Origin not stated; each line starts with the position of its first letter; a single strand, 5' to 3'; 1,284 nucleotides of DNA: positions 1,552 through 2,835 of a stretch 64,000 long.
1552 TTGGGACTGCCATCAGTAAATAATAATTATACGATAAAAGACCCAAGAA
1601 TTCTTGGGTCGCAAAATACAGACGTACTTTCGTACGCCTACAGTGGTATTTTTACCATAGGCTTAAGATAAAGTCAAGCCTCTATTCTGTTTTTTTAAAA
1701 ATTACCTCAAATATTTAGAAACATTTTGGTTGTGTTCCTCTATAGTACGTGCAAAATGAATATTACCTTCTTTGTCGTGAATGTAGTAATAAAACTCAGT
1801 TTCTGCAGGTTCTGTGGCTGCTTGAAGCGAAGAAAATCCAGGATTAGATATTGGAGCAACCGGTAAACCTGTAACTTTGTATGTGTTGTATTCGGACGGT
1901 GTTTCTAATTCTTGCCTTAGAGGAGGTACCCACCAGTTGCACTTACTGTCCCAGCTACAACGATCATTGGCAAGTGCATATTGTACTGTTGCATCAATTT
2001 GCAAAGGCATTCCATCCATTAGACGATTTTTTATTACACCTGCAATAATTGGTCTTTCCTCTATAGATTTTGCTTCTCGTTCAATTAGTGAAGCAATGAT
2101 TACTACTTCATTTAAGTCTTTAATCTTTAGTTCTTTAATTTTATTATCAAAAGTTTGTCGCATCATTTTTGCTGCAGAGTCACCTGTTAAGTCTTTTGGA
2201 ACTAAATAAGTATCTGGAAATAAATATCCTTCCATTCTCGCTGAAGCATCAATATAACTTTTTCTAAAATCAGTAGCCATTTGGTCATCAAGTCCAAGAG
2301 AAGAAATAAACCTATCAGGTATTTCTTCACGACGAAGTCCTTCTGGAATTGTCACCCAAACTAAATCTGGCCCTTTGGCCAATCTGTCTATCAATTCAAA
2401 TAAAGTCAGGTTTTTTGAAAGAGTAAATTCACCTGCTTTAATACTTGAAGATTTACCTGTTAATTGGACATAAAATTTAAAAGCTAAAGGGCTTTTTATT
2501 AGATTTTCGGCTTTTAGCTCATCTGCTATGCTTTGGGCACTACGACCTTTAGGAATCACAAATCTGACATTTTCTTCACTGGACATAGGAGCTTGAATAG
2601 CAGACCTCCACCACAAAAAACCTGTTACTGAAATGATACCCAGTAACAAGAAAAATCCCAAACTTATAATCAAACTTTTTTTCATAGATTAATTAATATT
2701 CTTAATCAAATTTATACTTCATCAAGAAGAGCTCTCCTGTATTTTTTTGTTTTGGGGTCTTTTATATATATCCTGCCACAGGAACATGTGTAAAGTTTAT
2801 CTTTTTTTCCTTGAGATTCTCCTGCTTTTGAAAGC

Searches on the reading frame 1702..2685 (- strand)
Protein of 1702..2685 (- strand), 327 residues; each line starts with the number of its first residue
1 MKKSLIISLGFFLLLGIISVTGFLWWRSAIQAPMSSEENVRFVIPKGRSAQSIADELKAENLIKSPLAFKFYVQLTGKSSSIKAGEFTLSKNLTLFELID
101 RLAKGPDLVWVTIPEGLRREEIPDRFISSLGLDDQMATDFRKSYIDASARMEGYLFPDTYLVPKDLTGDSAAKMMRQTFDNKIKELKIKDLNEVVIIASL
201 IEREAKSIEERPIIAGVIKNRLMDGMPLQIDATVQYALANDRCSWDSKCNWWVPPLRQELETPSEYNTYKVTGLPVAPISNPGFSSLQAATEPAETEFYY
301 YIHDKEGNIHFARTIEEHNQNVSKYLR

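Call 36: search_protein_families(library=pfam, proteins=[window:1702-2685:-], max_evalue=0.001)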
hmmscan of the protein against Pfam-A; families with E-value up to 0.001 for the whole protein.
window:1702-2685:- (327 aa): 1 family
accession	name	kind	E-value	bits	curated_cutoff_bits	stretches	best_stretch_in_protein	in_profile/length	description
PF02618.21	YceG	-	1.2e-77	261.6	32.4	1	42-324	1-275/275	YceG-like family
